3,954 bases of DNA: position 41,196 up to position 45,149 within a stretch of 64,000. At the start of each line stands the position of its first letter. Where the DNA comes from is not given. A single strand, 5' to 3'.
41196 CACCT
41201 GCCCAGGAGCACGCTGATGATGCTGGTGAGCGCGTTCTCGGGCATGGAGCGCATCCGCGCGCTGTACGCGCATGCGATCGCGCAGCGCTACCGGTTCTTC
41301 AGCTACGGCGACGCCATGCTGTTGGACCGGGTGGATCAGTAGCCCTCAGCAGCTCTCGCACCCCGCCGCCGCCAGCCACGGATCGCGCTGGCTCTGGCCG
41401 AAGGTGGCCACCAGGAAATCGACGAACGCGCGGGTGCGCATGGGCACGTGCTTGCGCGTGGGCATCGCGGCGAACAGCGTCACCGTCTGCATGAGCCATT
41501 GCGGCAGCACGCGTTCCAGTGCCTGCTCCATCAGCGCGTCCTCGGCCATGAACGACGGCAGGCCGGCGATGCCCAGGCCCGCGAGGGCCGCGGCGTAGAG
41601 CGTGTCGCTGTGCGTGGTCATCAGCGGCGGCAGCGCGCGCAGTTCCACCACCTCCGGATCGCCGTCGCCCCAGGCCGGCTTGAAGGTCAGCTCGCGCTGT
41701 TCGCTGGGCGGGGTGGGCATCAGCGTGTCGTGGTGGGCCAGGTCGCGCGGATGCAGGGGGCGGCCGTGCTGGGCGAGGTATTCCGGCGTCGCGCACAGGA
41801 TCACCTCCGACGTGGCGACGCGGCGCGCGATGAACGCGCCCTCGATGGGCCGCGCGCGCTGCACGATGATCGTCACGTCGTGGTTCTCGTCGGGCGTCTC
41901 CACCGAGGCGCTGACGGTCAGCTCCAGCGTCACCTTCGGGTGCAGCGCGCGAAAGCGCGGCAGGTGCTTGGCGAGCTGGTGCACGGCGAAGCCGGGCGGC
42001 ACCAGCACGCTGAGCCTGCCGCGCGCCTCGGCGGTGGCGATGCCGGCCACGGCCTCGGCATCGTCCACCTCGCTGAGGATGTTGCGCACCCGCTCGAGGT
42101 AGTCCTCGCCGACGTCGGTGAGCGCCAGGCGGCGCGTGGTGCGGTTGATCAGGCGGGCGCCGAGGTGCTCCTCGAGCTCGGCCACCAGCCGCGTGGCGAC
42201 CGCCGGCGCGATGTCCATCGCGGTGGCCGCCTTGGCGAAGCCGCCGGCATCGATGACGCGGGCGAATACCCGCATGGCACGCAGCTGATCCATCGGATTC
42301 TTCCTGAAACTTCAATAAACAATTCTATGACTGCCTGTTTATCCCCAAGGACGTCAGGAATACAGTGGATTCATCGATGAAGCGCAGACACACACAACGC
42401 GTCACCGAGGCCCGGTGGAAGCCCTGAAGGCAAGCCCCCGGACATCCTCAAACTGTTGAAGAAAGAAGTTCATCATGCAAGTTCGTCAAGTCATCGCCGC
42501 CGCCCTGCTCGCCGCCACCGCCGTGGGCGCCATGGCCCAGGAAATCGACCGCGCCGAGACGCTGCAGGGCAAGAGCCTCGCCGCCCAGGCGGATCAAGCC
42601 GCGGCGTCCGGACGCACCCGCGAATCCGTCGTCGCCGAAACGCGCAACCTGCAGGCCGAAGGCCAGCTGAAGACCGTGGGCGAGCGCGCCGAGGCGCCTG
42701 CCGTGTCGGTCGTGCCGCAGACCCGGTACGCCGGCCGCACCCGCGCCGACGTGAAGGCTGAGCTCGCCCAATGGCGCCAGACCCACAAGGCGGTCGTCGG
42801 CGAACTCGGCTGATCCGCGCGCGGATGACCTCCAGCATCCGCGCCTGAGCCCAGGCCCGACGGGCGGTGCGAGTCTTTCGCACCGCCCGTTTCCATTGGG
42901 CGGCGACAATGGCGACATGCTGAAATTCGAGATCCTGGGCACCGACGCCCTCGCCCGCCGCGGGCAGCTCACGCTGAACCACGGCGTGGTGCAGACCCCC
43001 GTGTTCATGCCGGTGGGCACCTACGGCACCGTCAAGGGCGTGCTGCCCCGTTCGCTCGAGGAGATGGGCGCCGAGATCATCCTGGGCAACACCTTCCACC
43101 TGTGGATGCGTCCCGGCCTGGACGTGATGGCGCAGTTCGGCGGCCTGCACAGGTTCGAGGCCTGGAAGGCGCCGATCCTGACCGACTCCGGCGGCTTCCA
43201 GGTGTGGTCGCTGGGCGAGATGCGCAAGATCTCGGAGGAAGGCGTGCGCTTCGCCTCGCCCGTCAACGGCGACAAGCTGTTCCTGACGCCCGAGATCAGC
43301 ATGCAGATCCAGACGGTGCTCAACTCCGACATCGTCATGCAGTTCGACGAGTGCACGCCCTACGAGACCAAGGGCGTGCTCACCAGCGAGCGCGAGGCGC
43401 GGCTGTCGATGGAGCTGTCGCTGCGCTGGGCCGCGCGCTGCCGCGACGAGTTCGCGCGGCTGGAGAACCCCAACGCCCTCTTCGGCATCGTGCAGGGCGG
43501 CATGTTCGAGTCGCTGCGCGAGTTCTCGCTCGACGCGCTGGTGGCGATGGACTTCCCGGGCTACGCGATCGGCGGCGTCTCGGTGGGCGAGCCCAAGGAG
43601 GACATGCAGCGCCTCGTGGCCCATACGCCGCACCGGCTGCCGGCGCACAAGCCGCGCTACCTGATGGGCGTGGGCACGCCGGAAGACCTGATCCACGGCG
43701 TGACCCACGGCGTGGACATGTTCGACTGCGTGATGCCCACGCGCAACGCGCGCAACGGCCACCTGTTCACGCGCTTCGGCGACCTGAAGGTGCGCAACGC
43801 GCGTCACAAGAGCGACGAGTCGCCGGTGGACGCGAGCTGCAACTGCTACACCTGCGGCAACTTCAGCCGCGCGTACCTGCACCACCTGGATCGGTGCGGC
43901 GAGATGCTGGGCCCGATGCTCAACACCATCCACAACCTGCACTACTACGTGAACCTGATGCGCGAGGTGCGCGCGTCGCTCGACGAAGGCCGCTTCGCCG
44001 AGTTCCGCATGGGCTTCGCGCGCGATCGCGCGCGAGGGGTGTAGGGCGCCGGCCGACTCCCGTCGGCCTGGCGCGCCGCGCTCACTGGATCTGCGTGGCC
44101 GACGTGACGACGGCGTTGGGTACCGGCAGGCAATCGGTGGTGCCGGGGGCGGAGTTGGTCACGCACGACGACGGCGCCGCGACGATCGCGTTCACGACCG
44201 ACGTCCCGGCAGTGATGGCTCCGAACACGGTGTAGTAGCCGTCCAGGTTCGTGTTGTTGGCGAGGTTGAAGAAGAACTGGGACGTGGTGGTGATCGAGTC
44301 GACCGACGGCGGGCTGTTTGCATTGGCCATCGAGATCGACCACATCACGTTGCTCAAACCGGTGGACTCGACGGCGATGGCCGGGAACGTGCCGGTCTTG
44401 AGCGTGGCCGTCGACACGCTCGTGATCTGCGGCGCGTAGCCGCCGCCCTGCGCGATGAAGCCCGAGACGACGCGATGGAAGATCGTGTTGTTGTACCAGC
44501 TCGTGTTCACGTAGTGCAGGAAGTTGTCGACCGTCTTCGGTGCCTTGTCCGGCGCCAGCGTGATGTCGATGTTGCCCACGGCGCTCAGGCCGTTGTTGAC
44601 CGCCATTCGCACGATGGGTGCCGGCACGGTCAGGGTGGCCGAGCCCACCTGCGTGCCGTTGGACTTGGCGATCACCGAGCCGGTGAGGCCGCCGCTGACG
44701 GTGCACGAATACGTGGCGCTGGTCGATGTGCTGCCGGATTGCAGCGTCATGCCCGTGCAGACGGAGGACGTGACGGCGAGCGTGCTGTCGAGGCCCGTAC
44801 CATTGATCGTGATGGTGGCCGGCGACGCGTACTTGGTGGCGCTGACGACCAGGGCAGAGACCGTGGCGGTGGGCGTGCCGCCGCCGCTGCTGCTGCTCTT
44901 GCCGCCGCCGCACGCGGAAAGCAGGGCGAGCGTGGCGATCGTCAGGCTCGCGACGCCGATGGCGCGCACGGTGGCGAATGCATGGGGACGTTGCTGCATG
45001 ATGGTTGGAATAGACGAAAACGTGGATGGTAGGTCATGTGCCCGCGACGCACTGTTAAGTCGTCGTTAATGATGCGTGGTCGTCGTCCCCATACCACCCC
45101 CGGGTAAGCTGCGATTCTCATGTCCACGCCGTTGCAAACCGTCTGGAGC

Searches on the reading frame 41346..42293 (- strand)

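Call 59: search_protein_families(library=pfam, proteins=[window:41346-42293:-], max_evalue=0.001)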
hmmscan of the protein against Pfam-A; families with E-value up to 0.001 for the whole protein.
window:41346-42293:- (315 aa): 2 families
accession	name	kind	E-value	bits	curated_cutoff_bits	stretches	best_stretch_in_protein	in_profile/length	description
PF03466.25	LysR_substrate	-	1.7e-32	112.9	28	1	89-297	3-207/209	LysR substrate binding domain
PF00126.33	HTH_1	-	1.7e-16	60.3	26.6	1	4-63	1-60/60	Bacterial regulatory helix-turn-helix protein, lysR family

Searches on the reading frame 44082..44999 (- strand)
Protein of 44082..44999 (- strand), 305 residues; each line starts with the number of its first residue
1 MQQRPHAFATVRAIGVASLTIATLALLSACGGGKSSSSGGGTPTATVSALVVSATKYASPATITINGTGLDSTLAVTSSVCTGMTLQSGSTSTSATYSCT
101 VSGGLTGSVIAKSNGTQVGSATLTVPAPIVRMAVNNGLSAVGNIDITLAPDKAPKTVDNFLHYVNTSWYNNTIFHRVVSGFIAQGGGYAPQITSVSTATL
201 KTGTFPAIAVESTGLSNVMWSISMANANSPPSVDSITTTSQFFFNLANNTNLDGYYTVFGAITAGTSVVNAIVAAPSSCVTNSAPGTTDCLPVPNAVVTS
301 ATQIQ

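Call 59: search_protein_families(library=pfam, proteins=[window:44082-44999:-], max_evalue=0.001)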
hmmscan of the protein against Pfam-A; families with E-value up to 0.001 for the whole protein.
window:44082-44999:- (305 aa): 1 family
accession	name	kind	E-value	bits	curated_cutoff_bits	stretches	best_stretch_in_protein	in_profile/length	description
PF00160.26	Pro_isomerase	-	3.8e-32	112.1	21.7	1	133-278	5-143/159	Cyclophilin type peptidyl-prolyl cis-trans isomerase/CLD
